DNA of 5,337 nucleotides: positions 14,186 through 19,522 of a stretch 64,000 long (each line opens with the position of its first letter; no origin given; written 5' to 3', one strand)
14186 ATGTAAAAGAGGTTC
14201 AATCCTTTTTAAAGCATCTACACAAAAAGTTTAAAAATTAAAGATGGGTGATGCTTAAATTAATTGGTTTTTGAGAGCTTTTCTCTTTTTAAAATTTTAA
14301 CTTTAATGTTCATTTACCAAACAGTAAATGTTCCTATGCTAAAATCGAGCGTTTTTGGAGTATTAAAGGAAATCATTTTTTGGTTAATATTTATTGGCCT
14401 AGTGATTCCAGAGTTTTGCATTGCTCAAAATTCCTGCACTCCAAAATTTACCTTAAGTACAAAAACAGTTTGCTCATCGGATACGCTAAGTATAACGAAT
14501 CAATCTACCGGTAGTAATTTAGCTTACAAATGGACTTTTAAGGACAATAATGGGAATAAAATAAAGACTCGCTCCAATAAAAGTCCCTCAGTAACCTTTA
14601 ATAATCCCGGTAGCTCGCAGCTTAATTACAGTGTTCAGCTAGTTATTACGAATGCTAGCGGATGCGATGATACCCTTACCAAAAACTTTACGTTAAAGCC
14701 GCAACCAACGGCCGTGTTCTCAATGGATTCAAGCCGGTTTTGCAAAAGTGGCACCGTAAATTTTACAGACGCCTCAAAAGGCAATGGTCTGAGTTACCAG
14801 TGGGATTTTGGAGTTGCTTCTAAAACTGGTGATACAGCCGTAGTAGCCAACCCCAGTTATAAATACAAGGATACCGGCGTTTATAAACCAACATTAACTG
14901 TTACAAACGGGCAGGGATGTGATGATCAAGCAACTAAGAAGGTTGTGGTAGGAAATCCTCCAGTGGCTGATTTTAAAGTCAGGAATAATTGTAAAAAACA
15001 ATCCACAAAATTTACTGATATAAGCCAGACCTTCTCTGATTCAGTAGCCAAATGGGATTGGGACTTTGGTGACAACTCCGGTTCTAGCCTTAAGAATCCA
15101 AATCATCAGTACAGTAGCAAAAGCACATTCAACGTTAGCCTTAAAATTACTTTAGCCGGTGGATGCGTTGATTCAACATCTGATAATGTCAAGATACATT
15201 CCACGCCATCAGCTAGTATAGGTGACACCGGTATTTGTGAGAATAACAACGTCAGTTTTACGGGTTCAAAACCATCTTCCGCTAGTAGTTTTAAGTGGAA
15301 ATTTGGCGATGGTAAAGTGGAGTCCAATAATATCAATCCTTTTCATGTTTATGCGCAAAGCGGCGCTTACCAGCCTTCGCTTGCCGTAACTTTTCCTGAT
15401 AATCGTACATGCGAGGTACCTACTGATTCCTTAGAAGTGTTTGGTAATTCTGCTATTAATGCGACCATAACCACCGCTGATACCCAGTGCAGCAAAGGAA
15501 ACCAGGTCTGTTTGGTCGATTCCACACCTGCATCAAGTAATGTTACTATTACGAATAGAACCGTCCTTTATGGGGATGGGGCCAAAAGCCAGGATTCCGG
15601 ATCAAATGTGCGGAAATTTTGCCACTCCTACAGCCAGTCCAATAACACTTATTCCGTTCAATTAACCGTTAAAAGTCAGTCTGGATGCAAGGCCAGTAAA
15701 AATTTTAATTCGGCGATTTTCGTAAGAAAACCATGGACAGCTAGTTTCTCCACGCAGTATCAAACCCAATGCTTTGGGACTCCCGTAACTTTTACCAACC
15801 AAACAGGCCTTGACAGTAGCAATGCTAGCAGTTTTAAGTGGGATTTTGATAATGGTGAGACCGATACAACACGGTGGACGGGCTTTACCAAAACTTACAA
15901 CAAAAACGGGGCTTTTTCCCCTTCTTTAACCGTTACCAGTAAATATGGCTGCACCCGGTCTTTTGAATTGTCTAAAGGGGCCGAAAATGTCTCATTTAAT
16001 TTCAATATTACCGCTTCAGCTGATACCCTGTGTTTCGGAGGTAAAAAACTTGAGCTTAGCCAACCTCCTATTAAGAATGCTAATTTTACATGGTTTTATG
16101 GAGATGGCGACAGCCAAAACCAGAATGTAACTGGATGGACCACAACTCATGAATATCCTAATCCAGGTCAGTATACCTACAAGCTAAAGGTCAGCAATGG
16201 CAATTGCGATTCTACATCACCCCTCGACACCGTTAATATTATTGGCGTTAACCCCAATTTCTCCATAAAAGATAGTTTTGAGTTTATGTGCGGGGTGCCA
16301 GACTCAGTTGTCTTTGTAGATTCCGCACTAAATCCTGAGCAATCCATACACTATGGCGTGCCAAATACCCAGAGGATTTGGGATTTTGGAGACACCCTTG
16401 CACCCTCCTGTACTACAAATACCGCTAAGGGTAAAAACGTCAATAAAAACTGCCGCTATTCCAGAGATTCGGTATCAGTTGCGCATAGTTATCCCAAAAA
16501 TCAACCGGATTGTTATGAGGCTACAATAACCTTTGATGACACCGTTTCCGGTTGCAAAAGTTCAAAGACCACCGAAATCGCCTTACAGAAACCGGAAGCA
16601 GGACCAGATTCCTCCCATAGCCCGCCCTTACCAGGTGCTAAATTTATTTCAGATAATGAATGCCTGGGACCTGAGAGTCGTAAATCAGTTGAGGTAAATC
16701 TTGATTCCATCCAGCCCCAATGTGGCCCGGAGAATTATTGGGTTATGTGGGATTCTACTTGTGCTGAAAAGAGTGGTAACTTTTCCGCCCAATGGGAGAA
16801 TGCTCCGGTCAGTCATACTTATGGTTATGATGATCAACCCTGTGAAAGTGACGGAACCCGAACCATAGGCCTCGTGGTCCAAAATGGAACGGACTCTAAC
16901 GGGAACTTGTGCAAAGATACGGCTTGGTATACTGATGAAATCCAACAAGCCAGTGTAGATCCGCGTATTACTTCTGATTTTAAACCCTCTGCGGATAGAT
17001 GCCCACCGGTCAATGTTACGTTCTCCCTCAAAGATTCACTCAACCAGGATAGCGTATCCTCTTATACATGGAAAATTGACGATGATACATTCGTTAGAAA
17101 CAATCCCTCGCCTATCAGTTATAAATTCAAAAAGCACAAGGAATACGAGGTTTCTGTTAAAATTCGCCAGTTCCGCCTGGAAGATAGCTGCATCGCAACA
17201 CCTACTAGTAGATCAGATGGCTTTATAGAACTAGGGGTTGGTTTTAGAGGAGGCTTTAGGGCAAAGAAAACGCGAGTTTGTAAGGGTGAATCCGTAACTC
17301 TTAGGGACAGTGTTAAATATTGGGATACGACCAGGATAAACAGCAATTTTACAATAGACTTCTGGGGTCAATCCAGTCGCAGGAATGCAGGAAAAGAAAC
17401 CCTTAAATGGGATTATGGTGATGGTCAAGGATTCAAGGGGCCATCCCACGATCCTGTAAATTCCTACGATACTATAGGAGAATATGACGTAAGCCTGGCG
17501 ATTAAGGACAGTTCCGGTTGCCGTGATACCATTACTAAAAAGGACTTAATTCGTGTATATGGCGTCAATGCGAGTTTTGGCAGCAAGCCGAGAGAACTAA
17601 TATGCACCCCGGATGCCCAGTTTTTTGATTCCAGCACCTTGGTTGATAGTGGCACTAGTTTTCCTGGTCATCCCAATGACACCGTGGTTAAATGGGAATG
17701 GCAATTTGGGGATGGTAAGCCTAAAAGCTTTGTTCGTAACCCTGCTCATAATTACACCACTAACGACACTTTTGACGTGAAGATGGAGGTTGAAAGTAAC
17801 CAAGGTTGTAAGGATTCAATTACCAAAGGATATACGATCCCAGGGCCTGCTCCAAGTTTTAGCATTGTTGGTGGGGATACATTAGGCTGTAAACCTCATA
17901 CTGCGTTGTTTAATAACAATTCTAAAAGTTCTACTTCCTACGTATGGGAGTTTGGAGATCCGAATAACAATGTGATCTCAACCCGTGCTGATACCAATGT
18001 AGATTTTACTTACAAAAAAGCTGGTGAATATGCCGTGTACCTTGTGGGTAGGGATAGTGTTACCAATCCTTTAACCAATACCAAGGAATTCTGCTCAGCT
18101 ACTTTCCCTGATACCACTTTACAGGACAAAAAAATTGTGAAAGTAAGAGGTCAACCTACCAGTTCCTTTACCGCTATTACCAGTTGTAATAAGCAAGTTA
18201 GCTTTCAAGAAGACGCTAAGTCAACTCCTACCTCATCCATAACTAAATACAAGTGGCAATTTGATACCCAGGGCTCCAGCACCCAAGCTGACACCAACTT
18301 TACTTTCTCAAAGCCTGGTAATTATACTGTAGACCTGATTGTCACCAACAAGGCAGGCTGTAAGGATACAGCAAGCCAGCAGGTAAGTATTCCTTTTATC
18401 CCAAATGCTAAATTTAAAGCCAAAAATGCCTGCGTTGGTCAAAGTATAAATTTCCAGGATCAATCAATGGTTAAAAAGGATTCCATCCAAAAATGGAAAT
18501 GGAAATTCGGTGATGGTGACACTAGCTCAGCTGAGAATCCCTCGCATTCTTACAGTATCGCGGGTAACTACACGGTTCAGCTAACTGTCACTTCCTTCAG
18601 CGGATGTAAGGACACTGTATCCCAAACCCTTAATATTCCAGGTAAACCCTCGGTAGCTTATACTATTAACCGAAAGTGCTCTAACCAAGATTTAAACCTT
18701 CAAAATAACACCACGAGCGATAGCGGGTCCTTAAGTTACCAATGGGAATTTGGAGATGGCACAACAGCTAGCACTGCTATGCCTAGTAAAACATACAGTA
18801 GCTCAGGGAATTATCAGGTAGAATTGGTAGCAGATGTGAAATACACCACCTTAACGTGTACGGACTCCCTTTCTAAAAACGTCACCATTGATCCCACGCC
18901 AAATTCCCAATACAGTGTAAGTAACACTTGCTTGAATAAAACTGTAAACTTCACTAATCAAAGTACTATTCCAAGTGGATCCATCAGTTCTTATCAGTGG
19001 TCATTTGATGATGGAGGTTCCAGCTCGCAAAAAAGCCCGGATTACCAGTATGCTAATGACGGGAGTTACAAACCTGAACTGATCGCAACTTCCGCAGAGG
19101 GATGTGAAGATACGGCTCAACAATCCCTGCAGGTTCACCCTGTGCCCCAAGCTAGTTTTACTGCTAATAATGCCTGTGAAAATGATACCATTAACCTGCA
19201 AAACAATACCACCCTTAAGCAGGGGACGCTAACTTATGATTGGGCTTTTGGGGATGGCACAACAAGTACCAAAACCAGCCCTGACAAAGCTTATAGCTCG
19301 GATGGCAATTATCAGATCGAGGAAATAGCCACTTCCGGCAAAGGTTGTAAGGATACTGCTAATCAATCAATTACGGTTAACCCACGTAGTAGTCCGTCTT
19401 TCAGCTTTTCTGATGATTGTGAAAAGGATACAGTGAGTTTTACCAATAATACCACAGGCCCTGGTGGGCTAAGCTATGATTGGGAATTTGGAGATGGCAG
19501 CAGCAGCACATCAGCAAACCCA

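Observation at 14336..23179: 2,971-aa PKD-repeat adhesin with gliding-type C-terminal domain, 22 bp downstream of otsB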

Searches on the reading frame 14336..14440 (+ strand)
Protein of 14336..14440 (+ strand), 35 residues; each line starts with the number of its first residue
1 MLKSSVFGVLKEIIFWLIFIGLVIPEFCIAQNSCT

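Call 28: search_protein_families(library=pfam, proteins=[window:14336-14440:+], max_evalue=10)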
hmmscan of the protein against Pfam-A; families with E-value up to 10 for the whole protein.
window:14336-14440:+ (35 aa): 0 families
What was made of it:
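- Tried and rejected: Nothing meaningful (call 28).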

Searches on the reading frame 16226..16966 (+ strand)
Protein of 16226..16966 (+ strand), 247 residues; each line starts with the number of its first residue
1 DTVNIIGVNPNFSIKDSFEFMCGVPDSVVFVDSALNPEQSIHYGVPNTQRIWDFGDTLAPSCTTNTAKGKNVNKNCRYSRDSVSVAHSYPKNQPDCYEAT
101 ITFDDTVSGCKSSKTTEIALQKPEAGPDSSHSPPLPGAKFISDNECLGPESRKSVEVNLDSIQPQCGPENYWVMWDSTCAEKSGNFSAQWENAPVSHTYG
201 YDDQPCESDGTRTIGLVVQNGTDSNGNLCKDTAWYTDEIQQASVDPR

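Call 28: search_protein_families(library=pfam, proteins=[window:16226-16966:+], max_evalue=10)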
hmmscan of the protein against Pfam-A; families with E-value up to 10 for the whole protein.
window:16226-16966:+ (247 aa): 0 families

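Call 53: predict_structure(alignment_id=A3)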
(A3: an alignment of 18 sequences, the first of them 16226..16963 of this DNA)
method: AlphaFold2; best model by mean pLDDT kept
length: 246 residues; sequences in the alignment: 18
mean_pLDDT: 58.9   pTM: 0.41
mean pLDDT of the five models: 58.9, 58.8, 51.5, 46.6, 43.1
residues with pLDDT >= 90: 0; 70-90: 81; 50-70: 77; < 50: 88
segments of 3 or more residues with pLDDT < 50: 1-11, 13-45, 119-133, 144-150, 164-167, 222-229, 240-246
pLDDT, mean of each block of 10 residues (from residue 1): 37 45 37 39 51 80 83 82 69 57 63 57 37 52 50 70 55 75 72 77 69 68 45 55 41
secondary structure, 60 per line:
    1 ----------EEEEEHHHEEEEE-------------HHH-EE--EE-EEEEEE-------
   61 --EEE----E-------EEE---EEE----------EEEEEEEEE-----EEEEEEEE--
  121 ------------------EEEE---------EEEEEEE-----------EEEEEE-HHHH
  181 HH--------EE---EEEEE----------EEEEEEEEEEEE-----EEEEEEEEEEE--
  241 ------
elements in order: E11-15 E19-23 E48-53 E63-65 E78-80 E84-86 E97-105 E111-118 E139-142 E152-158 E170-175 H177-182 E196-200 E211-222 E228-238
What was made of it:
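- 16226..16963 (+): Cys-rich central module (aa 631-876, 10 Cys) with no Pfam hit. The first half is a divergent PKD with a Cys-rich insert; the second half is probably another beta-sandwich. AF2 model is low confidence, pLDDT 58.9 (call 53).
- Tried and rejected: Low confidence, pLDDT 58.9 (call 53).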

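Call 79: fold_search(model_id=the predicted structure, library=pdb)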
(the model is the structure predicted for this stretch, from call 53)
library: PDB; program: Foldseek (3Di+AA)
matches with E <= 10: 591; with E <= 0.001: 0
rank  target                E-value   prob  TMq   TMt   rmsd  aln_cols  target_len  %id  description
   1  8xk1_B                2.0e-03  0.77  0.22  0.10  19.8       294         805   10  Cryo-EM structure of human insulin receptor bound to 4 IGF-I (released 2024-12-25)
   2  8ysz_B                5.5e-03  0.69  0.22  0.13  22.7       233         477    8  Cryo-EM structure of the complex IR with three IGF-II (released 2025-03-26)
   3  8iyk_F                5.8e-03  0.69  0.22  0.09  14.5       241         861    8  Tail tip conformation 1 of phage lambda tail (released 2023-10-18)
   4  8bw0_C                7.3e-03  0.80  0.22  0.29  12.4       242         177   11  Structure of CEACAM5 A3-B3 domain in Complex with Tusamitamab Fab (released 2024-01-24)
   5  7zn2_e                9.6e-03  0.84  0.29  0.13  13.5       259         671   11  Tail tip of siphophage T5 : full complex after interaction with its bacterial receptor FhuA (released 2023-02-08)
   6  6ru5_A                1.2e-02  0.47  0.22  0.10  15.2       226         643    9  human complement C3 in complex with the hC3Nb1 nanobody (released 2019-08-21)
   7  3shs                  1.3e-02  0.54  0.20  0.17  12.0       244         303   10  Three N-terminal domains of the bacteriophage RB49 Highly Immunogenic Outer Capsid protein (Hoc) (released 2011-06-29)
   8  7zn2_f                1.4e-02  0.85  0.28  0.12  14.1       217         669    9  Tail tip of siphophage T5 : full complex after interaction with its bacterial receptor FhuA (released 2023-02-08)
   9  8eyr_B                1.4e-02  0.57  0.23  0.09  19.2       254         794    9  Cryo-EM structure of two IGF1 bound full-length mouse IGF1R mutant (four glycine residues inserted in the alpha-CT; IG (released 2022-11-09)
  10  8ez0_B                1.4e-02  0.47  0.22  0.09  19.0       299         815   12  Cryo-EM structure of 4 insulins bound full-length mouse IR mutant with physically decoupled alpha CTs (C684S/C685S/C68 (released 2022-11-09)
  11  2wii_A                1.4e-02  0.33  0.19  0.09  15.2       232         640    9  Complement C3b in complex with factor H domains 1-4 (released 2009-06-09)
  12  8ez0_A                2.0e-02  0.35  0.22  0.08  20.7       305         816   12  Cryo-EM structure of 4 insulins bound full-length mouse IR mutant with physically decoupled alpha CTs (C684S/C685S/C68 (released 2022-11-09)
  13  8ent_C                2.5e-02  0.72  0.28  0.32   9.3       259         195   10  Interleukin-21 signaling complex with IL-21R and IL-2Rg (released 2023-06-28)
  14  6nmy_F                2.8e-02  0.60  0.23  0.21  10.3       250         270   10  A Cytokine-receptor complex (released 2020-01-22)
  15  9u61_C                2.8e-02  0.21  0.19  0.10  16.4       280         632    8  CP/MBL pathways C3 convertase C4b2a and C3 complex (released 2026-01-14)
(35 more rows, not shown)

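Call 84: search_protein_representatives(alignment_id=A3)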
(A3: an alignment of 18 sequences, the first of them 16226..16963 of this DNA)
Query: 18 sequences, 229 profile positions. Proteins with E-value up to 0.001 (for the whole library): 313; up to 1e-10: 175; up to 1e-30: 49. The best 150 are listed.
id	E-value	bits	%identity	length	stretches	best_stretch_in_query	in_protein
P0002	8.4e-96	336.2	-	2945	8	1-229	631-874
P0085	4.1e-94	330.7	-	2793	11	1-228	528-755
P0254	5.8e-93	326.9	-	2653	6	2-227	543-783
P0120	1.3e-92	325.8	-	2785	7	1-228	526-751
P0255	1.3e-92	325.7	-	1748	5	1-226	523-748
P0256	1.8e-92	325.3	-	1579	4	1-227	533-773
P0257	3.6e-87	308.0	-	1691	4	1-224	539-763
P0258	5.1e-87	307.5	-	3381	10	1-228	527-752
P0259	6.8e-87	307.1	-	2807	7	1-229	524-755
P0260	1.5e-86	306.0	-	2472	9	1-228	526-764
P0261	2.7e-86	305.1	-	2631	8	1-227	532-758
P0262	3.0e-85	301.7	-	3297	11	1-229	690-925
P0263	9.3e-84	296.8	-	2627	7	1-228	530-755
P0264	2.9e-82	291.9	-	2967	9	2-229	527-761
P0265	1.1e-81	290.1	-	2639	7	1-224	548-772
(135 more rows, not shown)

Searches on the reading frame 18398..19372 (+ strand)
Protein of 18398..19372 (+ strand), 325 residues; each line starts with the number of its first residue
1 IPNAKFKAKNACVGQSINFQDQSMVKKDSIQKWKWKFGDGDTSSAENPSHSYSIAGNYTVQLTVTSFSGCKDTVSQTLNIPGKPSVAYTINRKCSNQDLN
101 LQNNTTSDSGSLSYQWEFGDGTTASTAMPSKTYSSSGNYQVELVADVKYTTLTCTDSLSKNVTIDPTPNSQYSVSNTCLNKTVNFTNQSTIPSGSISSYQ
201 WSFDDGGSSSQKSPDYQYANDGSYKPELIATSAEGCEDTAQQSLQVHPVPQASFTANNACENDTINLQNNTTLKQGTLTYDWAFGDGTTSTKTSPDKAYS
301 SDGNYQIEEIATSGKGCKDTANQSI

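Call 65: search_solved_structures(query=window:18398-19372:+, max_evalue=0.001, show_alignments=1)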
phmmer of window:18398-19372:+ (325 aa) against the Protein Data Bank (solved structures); distinct sequences matched with E-value up to 0.001: 13.
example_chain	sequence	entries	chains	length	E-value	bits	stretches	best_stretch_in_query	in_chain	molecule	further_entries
9lqj_A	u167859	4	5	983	9.1e-15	58.4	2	16-76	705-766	Collagenase ColH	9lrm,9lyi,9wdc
9lrk_A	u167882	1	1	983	9.1e-15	58.4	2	16-76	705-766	Collagenase ColH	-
1l0q_A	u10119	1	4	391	1.2e-10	44.8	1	16-83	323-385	Surface layer protein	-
4l9d_A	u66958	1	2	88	3.8e-09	39.9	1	3-80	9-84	Protease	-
4u6t_A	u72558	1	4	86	7.3e-09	39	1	15-76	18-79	ColH protein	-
4u7k_A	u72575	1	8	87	7.6e-09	39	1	15-76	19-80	ColH protein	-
4jrw_A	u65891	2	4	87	1e-08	38.5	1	10-81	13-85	Collagenase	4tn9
4aqo_A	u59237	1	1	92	1.5e-08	37.9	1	10-80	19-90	COLLAGENASE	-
2y72_A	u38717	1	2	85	1.8e-08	37.7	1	10-80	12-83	COLLAGENASE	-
6aem_A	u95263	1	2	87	6.8e-08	35.8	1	5-80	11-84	PKD domain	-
4jgu_A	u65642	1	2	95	3.8e-07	33.4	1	9-72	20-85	ColH protein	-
2y3u_A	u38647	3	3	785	5.5e-07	32.9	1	10-80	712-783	COLLAGENASE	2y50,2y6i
2c26_A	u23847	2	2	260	4.9e-05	26.4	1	179-246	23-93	ENDOGLUCANASE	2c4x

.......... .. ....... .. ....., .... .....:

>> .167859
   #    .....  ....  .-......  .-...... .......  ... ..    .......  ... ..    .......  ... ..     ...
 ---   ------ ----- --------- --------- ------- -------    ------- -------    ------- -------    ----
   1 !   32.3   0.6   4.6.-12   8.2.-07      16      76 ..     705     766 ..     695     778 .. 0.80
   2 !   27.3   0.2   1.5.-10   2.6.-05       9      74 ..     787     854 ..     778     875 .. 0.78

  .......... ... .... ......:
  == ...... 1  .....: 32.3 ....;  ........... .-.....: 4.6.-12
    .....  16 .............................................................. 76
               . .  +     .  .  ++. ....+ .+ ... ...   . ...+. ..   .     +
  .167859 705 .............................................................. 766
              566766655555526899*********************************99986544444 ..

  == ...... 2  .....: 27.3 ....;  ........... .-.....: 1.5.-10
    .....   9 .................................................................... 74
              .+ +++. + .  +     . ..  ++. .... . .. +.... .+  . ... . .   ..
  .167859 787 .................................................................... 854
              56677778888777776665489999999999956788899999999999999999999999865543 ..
